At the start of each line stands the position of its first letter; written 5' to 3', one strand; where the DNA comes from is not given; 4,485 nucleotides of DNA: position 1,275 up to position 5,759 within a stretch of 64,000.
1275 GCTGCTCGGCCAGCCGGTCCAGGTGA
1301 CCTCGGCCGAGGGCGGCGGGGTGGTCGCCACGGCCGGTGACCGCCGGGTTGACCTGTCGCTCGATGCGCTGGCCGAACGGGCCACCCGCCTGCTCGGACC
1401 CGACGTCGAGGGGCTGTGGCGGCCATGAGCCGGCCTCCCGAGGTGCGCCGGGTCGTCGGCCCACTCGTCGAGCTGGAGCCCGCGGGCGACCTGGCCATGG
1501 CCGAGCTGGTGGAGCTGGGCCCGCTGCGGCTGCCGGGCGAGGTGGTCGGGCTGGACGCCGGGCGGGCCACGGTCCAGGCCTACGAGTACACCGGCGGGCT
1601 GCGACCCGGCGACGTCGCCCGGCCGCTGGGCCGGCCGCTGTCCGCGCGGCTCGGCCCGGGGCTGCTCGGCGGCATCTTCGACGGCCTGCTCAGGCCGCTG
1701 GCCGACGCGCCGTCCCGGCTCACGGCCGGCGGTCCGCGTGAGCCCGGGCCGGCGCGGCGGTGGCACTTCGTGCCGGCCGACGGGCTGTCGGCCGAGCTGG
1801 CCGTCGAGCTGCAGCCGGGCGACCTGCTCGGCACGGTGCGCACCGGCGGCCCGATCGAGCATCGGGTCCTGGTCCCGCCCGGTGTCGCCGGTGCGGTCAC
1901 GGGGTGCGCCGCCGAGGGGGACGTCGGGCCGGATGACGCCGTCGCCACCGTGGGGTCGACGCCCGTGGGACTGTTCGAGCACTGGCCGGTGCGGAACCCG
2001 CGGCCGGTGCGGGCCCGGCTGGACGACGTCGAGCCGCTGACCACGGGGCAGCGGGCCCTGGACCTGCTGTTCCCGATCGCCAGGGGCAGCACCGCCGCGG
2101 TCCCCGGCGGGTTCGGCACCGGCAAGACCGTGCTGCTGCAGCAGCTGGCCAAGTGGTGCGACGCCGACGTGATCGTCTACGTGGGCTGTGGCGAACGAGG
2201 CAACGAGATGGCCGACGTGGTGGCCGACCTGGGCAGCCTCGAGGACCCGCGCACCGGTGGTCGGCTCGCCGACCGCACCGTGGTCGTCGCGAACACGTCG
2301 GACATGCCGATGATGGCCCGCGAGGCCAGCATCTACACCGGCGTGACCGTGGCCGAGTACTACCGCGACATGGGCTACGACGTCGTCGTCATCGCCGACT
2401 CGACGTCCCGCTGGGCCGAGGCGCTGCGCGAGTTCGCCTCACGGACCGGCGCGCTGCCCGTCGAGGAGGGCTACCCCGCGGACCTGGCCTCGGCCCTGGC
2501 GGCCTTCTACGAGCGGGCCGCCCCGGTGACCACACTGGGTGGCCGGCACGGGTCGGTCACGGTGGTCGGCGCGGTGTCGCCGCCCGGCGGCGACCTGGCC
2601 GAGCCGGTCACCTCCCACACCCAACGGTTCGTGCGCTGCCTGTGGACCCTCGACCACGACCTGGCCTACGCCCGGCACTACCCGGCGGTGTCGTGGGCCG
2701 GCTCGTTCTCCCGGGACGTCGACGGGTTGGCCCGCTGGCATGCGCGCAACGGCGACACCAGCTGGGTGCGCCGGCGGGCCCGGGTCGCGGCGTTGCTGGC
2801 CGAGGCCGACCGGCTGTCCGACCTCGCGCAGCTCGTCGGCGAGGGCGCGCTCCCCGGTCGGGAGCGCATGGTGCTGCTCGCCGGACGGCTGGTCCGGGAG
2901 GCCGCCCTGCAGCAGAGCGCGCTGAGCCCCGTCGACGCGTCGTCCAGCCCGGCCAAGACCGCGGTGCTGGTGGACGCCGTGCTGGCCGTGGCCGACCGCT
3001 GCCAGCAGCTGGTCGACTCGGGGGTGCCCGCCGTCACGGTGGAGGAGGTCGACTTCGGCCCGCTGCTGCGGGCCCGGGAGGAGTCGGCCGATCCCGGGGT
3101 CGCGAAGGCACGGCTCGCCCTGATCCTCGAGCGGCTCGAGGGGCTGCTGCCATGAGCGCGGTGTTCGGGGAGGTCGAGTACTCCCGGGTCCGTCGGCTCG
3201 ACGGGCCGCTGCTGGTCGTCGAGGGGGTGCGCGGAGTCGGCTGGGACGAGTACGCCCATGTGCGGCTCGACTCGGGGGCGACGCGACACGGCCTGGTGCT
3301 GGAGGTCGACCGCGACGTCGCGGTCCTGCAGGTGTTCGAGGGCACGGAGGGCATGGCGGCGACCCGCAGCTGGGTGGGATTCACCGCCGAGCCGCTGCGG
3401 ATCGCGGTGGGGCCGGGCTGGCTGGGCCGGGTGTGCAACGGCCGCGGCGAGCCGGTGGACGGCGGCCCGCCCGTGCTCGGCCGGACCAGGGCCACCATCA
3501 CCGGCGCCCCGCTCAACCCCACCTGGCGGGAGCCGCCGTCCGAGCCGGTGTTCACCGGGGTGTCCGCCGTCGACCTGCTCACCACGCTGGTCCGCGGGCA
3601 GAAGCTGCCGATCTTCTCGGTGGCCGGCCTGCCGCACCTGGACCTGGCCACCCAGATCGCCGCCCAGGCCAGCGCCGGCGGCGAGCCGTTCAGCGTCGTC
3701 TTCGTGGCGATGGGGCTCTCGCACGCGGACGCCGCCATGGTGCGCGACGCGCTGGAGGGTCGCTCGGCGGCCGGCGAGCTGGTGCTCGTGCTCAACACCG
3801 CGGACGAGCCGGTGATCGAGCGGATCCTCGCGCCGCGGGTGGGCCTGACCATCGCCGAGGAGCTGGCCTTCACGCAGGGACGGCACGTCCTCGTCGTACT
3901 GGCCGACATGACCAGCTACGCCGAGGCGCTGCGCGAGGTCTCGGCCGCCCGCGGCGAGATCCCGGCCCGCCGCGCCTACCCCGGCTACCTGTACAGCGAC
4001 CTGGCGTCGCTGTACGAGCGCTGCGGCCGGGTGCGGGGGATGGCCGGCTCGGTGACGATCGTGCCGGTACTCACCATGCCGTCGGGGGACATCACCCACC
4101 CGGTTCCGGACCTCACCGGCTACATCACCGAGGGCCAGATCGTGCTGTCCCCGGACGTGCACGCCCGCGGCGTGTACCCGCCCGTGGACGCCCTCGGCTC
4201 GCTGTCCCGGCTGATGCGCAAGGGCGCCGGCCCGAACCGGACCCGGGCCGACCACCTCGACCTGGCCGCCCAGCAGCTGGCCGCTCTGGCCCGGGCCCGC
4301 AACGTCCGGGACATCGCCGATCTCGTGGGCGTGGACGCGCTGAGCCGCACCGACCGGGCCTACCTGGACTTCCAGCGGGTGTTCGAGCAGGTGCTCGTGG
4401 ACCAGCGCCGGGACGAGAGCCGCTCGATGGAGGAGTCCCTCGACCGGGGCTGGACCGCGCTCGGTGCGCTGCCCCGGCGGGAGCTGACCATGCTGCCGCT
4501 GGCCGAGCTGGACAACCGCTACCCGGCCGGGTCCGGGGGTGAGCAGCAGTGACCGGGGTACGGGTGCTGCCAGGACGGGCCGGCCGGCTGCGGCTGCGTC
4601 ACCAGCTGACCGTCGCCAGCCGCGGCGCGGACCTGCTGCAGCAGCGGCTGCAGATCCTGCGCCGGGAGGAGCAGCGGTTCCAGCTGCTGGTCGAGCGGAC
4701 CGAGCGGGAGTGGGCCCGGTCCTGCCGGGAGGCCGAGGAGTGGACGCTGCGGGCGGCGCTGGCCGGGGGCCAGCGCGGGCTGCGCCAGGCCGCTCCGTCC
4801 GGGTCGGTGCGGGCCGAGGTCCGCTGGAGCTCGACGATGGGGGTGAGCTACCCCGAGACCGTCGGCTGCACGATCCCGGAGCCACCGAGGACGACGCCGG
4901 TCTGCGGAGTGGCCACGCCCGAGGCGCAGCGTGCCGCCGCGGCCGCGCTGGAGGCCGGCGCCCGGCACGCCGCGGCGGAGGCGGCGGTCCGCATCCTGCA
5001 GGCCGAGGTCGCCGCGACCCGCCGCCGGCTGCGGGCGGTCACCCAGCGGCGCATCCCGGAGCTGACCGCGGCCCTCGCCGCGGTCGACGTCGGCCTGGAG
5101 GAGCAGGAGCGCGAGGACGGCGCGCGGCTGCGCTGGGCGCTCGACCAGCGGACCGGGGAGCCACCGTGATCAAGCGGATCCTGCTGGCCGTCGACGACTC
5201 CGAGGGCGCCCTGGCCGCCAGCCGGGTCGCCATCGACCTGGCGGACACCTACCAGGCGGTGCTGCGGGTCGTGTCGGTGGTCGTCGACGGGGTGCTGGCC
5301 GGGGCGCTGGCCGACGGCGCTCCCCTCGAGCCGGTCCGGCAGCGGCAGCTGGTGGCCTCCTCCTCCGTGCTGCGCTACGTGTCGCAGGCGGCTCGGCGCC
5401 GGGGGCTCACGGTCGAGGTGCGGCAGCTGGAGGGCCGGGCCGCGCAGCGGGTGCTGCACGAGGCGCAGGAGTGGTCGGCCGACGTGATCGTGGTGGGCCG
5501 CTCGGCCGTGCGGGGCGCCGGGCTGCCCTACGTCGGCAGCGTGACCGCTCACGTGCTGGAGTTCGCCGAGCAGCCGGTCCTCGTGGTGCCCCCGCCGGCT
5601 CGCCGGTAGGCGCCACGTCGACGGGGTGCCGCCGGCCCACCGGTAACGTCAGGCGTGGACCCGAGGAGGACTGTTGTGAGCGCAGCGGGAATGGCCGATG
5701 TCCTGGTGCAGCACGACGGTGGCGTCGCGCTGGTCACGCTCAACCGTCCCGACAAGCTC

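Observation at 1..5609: A/V-type ATPase operon in an actinobacterium that also carries a complete F1Fo operon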

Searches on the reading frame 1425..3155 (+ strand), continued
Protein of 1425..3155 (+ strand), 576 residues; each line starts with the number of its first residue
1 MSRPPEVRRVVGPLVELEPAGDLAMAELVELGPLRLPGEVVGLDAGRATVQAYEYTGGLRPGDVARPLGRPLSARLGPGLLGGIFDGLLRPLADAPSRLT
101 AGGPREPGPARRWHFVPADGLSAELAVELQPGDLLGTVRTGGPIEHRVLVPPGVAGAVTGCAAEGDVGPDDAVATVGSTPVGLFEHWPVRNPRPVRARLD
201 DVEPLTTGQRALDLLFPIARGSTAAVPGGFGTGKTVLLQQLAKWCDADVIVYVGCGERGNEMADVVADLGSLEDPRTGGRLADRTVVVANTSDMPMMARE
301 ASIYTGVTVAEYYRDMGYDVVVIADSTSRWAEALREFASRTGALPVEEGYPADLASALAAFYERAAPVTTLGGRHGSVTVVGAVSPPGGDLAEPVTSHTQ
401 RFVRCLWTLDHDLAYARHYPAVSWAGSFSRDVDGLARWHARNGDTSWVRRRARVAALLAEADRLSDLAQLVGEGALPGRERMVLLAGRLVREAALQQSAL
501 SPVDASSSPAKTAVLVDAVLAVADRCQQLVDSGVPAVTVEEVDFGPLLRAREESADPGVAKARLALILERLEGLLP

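Call 88: search_protein_families(library=pfam, proteins=[L040:20333-20842:+, L059:19072-19860:-, L069:20025-20840:+, L035:15000-16304:-, L010:14016-15221:-, L012:13762-14418:-, L048:15636-18038:+, L008:3956-5746:-, L067:34-1743:+, L031:14323-15750:+], max_evalue=0.0001)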
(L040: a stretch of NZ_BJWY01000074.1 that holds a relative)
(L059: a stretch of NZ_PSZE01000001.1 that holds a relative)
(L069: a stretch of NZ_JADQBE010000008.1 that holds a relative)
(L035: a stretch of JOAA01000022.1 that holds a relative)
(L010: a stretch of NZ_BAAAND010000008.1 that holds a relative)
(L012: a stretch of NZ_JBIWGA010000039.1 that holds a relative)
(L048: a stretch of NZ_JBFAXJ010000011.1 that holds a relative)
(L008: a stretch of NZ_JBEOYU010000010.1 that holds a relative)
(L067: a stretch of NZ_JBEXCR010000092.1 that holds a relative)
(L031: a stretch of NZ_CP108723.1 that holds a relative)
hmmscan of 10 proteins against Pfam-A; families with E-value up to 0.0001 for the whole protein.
L040:20333-20842:+ (169 aa): 1 family
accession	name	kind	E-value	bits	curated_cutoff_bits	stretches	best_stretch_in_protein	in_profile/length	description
PF00027.35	cNMP_binding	-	1e-09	38.6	27.5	1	31-116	2-87/89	Cyclic nucleotide-binding domain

L059:19072-19860:- (262 aa): 3 families
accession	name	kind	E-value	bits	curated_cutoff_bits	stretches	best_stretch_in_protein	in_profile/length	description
PF13561.12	adh_short_C2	-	5.8e-58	196.7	27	1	17-250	1-235/236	Enoyl-(Acyl carrier protein) reductase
PF00106.31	adh_short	-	1.1e-50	172.3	26.6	1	12-199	2-190/195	short chain dehydrogenase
PF08659.16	KR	-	4.3e-11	43.5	22.6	1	14-167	4-157/180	KR domain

L069:20025-20840:+ (271 aa): 3 families
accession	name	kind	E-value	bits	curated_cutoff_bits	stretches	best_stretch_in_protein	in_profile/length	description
PF00005.33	ABC_tran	-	6.1e-36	124.5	25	1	47-192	2-136/137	ABC transporter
PF13304.12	AAA_21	-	9.8e-09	36.1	27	1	140-224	220-299/304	AAA domain, putative AbiEii toxin, Type IV TA system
PF03215.21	Rad17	-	9.5e-05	22.8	23.8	0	45-78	34-67/186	Rad17 P-loop domain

L035:15000-16304:- (434 aa): 1 family
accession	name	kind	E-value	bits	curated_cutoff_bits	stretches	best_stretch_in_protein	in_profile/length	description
PF00374.24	NiFeSe_Hases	-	2.8e-27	96.3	25.8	2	48-131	1-84/508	Nickel-dependent hydrogenase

L010:14016-15221:- (401 aa): 2 families
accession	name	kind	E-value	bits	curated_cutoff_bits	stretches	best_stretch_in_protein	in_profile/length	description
PF02163.28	Peptidase_M50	-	1e-15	58.1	27.2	2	172-217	162-207/221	Peptidase family M50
PF00571.33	CBS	-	1.4e-05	25.8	24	0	349-393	8-54/57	CBS domain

L012:13762-14418:- (218 aa): 3 families
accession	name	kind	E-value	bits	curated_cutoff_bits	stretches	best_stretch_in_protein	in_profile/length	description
PF02254.24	TrkA_N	-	2.5e-29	102.4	23.8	1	3-118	1-114/116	TrkA-N domain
PF02080.26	TrkA_C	-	3.9e-10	39.9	27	1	152-216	3-69/71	TrkA-C domain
PF02737.24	3HCDH_N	-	3.9e-05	24.1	22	1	3-43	2-42/180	3-hydroxyacyl-CoA dehydrogenase, NAD binding domain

L048:15636-18038:+ (800 aa): 3 families
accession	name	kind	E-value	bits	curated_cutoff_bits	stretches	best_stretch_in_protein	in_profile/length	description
PF03632.21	Glyco_hydro_65m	-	3.6e-135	451.1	27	1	318-713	1-370/371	Glycosyl hydrolase family 65 central catalytic domain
PF03636.21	Glyco_hydro_65N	-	4.1e-63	213.6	26.6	1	9-266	3-233/233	Glycosyl hydrolase family 65, N-terminal domain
PF03633.20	Glyco_hydro_65C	-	4.3e-10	39.7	22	1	723-786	1-61/62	Glycosyl hydrolase family 65, C-terminal domain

L008:3956-5746:- (596 aa): 6 families
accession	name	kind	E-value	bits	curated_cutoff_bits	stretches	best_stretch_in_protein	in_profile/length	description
PF13185.12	GAF_2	-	3.4e-36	124.9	28.6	2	76-215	2-136/136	GAF domain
PF01590.32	GAF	-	2.5e-22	80.2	22.4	2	77-214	1-133/133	GAF domain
PF13492.12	GAF_3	-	8.8e-21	75.1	27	1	249-382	5-128/129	GAF domain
PF07730.19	HisKA_3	-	3.8e-12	47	24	1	398-461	1-66/68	Histidine kinase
PF02518.31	HATPase_c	-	8.7e-09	36.2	26.4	1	508-594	5-110/111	Histidine kinase-, DNA gyrase B-, and HSP90-like ATPase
PF13581.12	HATPase_c_2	-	4.1e-05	24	27.4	0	500-563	23-91/127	Histidine kinase-like ATPase domain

L067:34-1743:+ (569 aa): 2 families
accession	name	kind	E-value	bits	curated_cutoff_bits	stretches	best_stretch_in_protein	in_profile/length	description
PF13549.11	ATP-grasp_5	-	5.7e-63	212.7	27.6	1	348-554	6-221/221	ATP-grasp domain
PF13607.11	Succ_CoA_lig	-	5.7e-50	169.1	27.4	1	35-167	1-138/138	Succinyl-CoA ligase like flavodoxin domain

L031:14323-15750:+ (475 aa): 2 families
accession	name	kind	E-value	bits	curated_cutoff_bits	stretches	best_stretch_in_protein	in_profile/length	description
PF17767.7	NAPRTase_N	-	1.8e-21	77.2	32.6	1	24-143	4-124/125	Nicotinate phosphoribosyltransferase (NAPRTase) N-terminal domain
PF04095.22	NAPRTase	-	3.4e-05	24.1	20.8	1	165-231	3-72/239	Nicotinate phosphoribosyltransferase (NAPRTase) family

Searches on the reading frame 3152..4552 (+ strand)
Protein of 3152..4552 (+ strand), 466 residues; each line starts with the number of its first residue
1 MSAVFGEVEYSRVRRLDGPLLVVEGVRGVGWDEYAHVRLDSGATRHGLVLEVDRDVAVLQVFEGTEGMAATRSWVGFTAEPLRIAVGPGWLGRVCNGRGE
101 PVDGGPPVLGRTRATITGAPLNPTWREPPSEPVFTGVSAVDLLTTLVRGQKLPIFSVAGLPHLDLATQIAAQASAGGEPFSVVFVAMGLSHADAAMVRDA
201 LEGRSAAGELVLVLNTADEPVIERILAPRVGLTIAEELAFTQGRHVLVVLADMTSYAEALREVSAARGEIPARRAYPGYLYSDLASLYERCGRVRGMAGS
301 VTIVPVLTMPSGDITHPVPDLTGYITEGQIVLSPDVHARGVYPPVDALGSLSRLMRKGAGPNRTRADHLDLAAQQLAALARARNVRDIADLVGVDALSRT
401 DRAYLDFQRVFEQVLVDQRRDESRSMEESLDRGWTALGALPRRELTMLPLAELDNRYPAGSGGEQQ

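Call 3: search_protein_families(library=pfam, proteins=[window:3152-4552:+], max_evalue=0.01)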
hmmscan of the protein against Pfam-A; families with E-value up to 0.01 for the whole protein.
window:3152-4552:+ (466 aa): 3 families
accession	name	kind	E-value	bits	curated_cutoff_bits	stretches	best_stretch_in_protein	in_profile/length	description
PF00006.31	ATP-synt_ab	-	3e-72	243.2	29.5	1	136-352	1-213/213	ATP synthase alpha/beta family, nucleotide-binding domain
PF22919.1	ATP-synt_VA_C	-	5.5e-21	74.9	24.7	1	358-454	2-98/101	C-terminal domain of V and A type ATP synthase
PF02874.29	ATP-synt_ab_N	-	1.1e-07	32.6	20.9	1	17-68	5-59/69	ATP synthase alpha/beta family, beta-barrel domain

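Call 6: search_protein_families(library=ncbifam, proteins=[window:3152-4552:+], max_evalue=0.01)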
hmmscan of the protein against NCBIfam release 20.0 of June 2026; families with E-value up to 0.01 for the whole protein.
window:3152-4552:+ (466 aa): 32 families (the best 25 are shown)
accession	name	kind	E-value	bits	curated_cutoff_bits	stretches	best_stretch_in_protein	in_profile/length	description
NF003235.0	PRK04196.1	subfamily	1.1e-176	588.1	349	1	8-458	4-456/462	V-type ATP synthase subunit B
TIGR01041.1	ATP_syn_B_arch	equivalog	2.4e-166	553.8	844.65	1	9-453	1-447/458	ATP synthase subunit B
TIGR01040.1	V-ATPase_V1_B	equivalog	1.3e-145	485.6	804.65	1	9-458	1-461/467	V-type ATPase subunit B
NF002555.0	PRK02118.1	equivalog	2e-97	326.7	431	1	9-440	4-413/436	V-type ATP synthase subunit B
TIGR03496.1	FliI_clade1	equivalog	5e-53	180.4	619.1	1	13-430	3-408/414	flagellar protein export ATPase FliI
TIGR03498.1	FliI_clade3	equivalog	1.4e-51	175.5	587.45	1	13-393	3-374/418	flagellar protein export ATPase FliI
TIGR02546.1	III_secr_ATP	equivalog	6e-51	173.5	604.75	1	11-409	7-396/423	type III secretion system ATPase SctN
TIGR01026.1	fliI_yscN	subfamily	7.1e-48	163.4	379.5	1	45-364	60-371/440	FliI/YscN family ATPase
NF006575.0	PRK09099.1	subfamily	1.2e-45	156.1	706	1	9-391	26-395/443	type III secretion system ATPase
NF009884.0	PRK13343.1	equivalog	6.2e-43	147.2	554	1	12-375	32-390/507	F0F1 ATP synthase subunit alpha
TIGR03497.1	FliI_clade2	equivalog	8.7e-43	146.8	629.8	1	33-429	22-405/413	flagellar protein export ATPase FliI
NF005391.0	PRK06936.1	equivalog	9.2e-42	143.4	657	1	43-366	57-373/439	type III secretion system ATPase SctN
NF006012.0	PRK08149.1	equivalog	2.1e-41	142.3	594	1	47-430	49-423/431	type III secretion system ATPase SctN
NF003220.0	PRK04192.1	subfamily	2.1e-41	141.9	470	2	197-419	278-504/588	V-type ATP synthase subunit A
NF005295.0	PRK06820.1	equivalog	5.8e-41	140.9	690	1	48-369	64-377/440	EscN/YscN/HrcN family type III secretion system ATPase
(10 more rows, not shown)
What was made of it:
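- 3152..4552 (+): B subunit (non-catalytic), 466 aa. NF003235 588 bits (call 6).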

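Call 56: find_encoding_contigs(protein=window:3152-4552:+, flank=10000, max_places=4)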
Protein window:3152-4552:+ (466 aa): no gene with exactly this product is on record in the collection.

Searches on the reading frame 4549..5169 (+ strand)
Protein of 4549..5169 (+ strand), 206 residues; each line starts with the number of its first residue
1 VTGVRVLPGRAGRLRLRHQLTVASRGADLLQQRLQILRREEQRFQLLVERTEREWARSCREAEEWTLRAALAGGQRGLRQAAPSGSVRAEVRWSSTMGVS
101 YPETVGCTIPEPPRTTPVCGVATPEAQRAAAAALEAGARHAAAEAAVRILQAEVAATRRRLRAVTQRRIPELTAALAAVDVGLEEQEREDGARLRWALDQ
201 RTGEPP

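Call 3: search_protein_families(library=pfam, proteins=[window:4549-5169:+], max_evalue=0.01)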
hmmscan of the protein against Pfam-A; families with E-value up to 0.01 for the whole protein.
window:4549-5169:+ (206 aa): 1 family
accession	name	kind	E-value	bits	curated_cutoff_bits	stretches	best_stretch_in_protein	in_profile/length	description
PF01813.22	ATP-synt_D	-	3.9e-26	92.6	25.7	1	14-196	3-193/196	ATP synthase subunit D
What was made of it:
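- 4549..5169 (+): D subunit (central rotor shaft), 206 aa. PF01813 92.6 bits (call 3).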

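Call 6: search_protein_families(library=ncbifam, proteins=[window:4549-5169:+], max_evalue=0.01)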
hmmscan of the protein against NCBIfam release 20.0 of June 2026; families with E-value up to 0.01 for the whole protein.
window:4549-5169:+ (206 aa): 6 families
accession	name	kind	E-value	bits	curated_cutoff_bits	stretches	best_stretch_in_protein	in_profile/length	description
NF001545.0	PRK00373.1-4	equivalog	8.7e-14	51.8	226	1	5-195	8-204/216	V-type ATP synthase subunit D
TIGR00309.1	V_ATPase_subD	subfamily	1.1e-10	41.5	72.25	1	5-196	3-201/209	V-type ATP synthase subunit D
NF001542.0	PRK00373.1-1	equivalog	1.3e-09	37.8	261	1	5-195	5-201/212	V-type ATP synthase subunit D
NF001543.0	PRK00373.1-2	equivalog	5.1e-09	36.1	290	1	138-194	145-201/212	V-type ATP synthase subunit D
NF001544.0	PRK00373.1-3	equivalog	1.2e-07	31.8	253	1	3-195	5-201/216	V-type ATP synthase subunit D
NF001546.0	PRK00373.1-5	equivalog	0.0002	21.1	334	1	135-193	144-202/207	V-type ATP synthase subunit D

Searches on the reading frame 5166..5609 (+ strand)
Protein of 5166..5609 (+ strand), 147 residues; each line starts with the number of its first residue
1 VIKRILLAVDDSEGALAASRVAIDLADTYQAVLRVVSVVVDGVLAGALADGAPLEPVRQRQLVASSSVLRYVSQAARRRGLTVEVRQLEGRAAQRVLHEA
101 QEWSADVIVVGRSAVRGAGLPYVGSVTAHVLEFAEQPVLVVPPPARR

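Call 3: search_protein_families(library=pfam, proteins=[window:5166-5609:+], max_evalue=0.01)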
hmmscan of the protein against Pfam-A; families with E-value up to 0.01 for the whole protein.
window:5166-5609:+ (147 aa): 1 family
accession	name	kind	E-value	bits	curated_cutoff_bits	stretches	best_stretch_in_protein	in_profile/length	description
PF00582.32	Usp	-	1.6e-20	74.6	24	1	1-142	1-141/141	Universal stress protein family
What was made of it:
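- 5166..5609 (+): Universal stress protein domain protein, 147 aa, translationally coupled to D through a GTGA overlap. PF00582 74.6 bits (call 3).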

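Call 6: search_protein_families(library=ncbifam, proteins=[window:5166-5609:+], max_evalue=0.01)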
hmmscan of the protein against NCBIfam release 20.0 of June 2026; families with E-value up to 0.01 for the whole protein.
window:5166-5609:+ (147 aa): 0 families
